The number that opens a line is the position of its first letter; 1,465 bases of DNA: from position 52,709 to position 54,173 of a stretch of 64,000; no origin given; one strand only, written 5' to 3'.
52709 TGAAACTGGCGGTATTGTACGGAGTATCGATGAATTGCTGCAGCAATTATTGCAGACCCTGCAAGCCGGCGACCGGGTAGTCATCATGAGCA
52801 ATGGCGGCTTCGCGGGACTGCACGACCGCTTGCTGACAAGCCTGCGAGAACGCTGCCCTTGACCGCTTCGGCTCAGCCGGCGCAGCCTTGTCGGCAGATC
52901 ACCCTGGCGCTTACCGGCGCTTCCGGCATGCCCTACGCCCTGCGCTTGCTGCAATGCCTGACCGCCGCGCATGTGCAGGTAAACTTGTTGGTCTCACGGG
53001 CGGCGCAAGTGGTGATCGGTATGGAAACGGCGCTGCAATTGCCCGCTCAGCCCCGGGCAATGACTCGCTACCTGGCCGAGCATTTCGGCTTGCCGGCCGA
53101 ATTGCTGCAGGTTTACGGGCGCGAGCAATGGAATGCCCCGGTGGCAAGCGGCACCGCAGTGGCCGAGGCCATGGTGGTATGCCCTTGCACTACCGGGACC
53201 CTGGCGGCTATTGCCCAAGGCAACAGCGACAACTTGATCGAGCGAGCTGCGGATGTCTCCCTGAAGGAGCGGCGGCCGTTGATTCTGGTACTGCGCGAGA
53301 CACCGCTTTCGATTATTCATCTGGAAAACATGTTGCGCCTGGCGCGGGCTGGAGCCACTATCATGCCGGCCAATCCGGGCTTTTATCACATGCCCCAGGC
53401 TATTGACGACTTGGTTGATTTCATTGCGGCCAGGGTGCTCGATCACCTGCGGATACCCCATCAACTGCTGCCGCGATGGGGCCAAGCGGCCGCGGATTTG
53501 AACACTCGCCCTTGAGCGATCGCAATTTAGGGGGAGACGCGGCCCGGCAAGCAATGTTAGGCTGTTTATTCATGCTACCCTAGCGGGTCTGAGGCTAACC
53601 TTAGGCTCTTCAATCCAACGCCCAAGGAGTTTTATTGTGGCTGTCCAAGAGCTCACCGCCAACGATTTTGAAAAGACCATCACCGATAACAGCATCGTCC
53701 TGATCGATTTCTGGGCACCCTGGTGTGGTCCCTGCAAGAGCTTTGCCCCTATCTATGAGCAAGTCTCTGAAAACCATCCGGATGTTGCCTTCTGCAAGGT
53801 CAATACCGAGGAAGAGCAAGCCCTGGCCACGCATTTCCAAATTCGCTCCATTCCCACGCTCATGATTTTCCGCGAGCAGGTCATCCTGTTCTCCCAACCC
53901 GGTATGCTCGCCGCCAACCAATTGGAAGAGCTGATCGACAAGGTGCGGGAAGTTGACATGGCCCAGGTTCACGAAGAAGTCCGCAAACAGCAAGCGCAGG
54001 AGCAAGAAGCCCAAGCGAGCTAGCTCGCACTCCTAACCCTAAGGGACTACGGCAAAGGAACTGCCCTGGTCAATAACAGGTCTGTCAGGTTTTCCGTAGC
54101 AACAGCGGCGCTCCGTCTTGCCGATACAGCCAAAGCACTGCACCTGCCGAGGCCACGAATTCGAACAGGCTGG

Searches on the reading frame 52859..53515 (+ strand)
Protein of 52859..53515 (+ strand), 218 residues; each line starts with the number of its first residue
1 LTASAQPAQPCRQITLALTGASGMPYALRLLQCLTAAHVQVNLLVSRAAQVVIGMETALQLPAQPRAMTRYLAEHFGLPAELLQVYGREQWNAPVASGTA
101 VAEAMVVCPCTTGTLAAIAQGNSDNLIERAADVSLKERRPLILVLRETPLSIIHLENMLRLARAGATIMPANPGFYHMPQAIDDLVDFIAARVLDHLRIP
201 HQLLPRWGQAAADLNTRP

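Call 4: search_protein_families(library=pfam, proteins=[window:52859-53515:+], max_evalue=0.1)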
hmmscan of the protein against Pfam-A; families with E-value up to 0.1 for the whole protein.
window:52859-53515:+ (218 aa): 1 family
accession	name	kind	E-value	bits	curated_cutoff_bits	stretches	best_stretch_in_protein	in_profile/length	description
PF02441.25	Flavoprotein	-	6e-44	149.9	22.7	1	13-197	2-162/162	Flavoprotein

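Call 5: search_protein_families(library=ncbifam, proteins=[window:52859-53515:+], max_evalue=0.1)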
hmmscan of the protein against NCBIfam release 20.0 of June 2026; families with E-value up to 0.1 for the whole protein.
window:52859-53515:+ (218 aa): 11 families
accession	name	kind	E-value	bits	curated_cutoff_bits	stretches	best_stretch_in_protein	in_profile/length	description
TIGR00421.1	ubiX_pad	subfamily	7e-57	192.1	108.9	1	14-207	2-181/181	UbiX family flavin prenyltransferase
NF041206.1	VdcB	exception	6.3e-56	188.9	290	1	14-207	2-182/184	non-oxidative hydroxyarylic acid decarboxylases subunit B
NF004685.0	PRK06029.1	subfamily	7.3e-56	189.2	188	1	12-209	2-186/187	UbiX family flavin prenyltransferase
NF041218.1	BagM_FevK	exception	9.5e-43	146.1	420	1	16-207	5-183/215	bagremycin/ferroverdin biosynthesis UbiX family decarboxylase BagM/FevK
NF006161.0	PRK08305.1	equivalog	2.6e-05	24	156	1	101-146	84-129/196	dipicolinate synthase subunit B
TIGR02852.1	spore_dpaB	equivalog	0.0001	21.7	229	1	103-146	81-124/187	dipicolinate synthase subunit B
TIGR02113.1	coaC_strep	equivalog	0.00096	19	261.4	0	102-140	77-114/177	phosphopantothenoylcysteine decarboxylase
TIGR02699.1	archaeo_AfpA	hypoth_equivalog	0.0045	16.6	192.45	1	103-143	80-120/174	archaeoflavoprotein AfpA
TIGR00521.1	coaBC_dfp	equivalog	0.0047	16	219.7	1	97-175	75-153/392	bifunctional phosphopantothenoylcysteine decarboxylase/phosphopantothenate--cysteine ligase CoaBC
TIGR02700.1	flavo_MJ0208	hypoth_equivalog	0.012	14.9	251.35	1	38-153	29-137/234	dihydromethanopterin reductase (acceptor)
NF033753.1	RiPP_decarbCypD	equivalog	0.089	12.1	215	0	89-125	76-109/182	CypD family RiPP peptide-cysteine decarboxylase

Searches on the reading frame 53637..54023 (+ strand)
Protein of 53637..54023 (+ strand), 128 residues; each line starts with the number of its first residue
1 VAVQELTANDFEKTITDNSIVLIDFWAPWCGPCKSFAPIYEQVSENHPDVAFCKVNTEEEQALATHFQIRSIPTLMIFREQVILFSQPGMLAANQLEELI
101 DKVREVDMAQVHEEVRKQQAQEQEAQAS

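Call 4: search_protein_families(library=pfam, proteins=[window:53637-54023:+], max_evalue=0.1)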
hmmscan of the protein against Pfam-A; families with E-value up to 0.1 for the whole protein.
window:53637-54023:+ (128 aa): 12 families
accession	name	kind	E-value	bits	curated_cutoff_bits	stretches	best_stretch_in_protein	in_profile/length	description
PF00085.26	Thioredoxin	-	4e-27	94.7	23.5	1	3-101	2-102/103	Thioredoxin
PF13905.12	Thioredoxin_8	-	4.1e-09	37.1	27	1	19-47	2-30/94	Thioredoxin-like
PF13098.12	Thioredoxin_2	-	4.7e-08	33.8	27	1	18-99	5-103/104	Thioredoxin-like domain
PF14595.12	Thioredoxin_9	-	1.2e-05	25.7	25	1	18-82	41-108/129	Thioredoxin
PF04756.19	OST3_OST6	-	3.4e-05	23.8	27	1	30-80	46-104/294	OST3 / OST6 family, transporter family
PF13728.12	TraF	-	0.0084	16.4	23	1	19-98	130-221/224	F plasmid transfer operon protein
PF07449.17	HyaE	-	0.017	15.6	22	1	53-82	66-94/108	Hydrogenase-1 expression protein HyaE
PF00578.27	AhpC-TSA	-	0.028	14.8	26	1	17-64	24-74/124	AhpC/TSA family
PF13899.12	Thioredoxin_7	-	0.031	14.9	27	1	18-78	17-81/83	Thioredoxin-like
PF02452.23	PemK_toxin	-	0.04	14.6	23.1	1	46-117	34-107/109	PemK-like, MazF-like toxin of type II toxin-antitoxin system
PF08534.16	Redoxin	-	0.062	13.5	26.6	0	18-46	28-57/148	Redoxin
PF25303.1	DUF7879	-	0.063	13.7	26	0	52-113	54-117/146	Family of unknown function (DUF7879)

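Call 5: search_protein_families(library=ncbifam, proteins=[window:53637-54023:+], max_evalue=0.1)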
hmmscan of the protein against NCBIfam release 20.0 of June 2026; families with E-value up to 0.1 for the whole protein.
window:53637-54023:+ (128 aa): 18 families
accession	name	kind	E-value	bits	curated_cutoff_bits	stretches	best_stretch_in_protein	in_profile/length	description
TIGR01068.1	thioredoxin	equivalog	9.8e-31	105.9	96.8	1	7-102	2-99/101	thioredoxin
NF008229.0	PRK10996.1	equivalog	1.1e-30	106.3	125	1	5-102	39-137/141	thioredoxin TrxC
TIGR01130.1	ER_PDI_fam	subfamily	3.8e-22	79.5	344.25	1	2-81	2-85/476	protein disulfide-isomerase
TIGR01126.1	pdi_dom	equivalog_domain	2.9e-20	72.5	107.2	1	6-82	1-82/105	protein disulfide-isomerase domain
NF006898.0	PRK09381.1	equivalog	1.6e-18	67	138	1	6-101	8-105/109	thioredoxin TrxA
NF047697.1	ThioredTrxAClost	equivalog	6.2e-15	55.3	140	1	5-81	3-81/105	thioredoxin TrxA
NF001419.0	PRK00293.1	subfamily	2.5e-06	26.3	330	1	12-96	471-565/574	protein-disulfide reductase DsbD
NF045694.1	seleno_TsoB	exception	1.6e-05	23.3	805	1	10-80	466-545/572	rhodanese/DsbD fusion-like selenoprotein TsoB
TIGR00385.1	dsbE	subfamily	1.7e-05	24.5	123.15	1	13-62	58-107/173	DsbE family thiol:disulfide interchange protein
NF002854.0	PRK03147.1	subfamily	2.3e-05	24.4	170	1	3-56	47-102/176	thiol-disulfide oxidoreductase ResA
NF041202.1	StoA_CxxC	exception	3.6e-05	23.7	210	1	22-57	56-92/163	endospore biogenesis thiol-disulfide oxidoreductase StoA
TIGR02187.2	PDO_seleno_TRX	equivalog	4.1e-05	23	185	1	24-109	23-111/209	protein disulfide oxidoreductase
TIGR00411.1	redox_disulf_1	equivalog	0.00011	22.2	92.75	1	25-100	6-78/82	MJ0307 family thioredoxin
NF047696.1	ThlDiSintTplARhiz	equivalog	0.00032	20.5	230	1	19-52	98-131/219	thiol:disulfide interchange protein TlpA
NF010625.0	PRK14018.1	equivalog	0.0011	17.5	522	1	7-36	45-74/521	bifunctional peptide-methionine (S)-S-oxide reductase MsrA/peptide-methionine (R)-S-oxide reductase MsrB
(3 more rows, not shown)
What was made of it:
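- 53637..54023 (+): convergent thioredoxin, the first gene beyond the T6SS island. TIGR01068 E 9.8e-31 (call 5).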
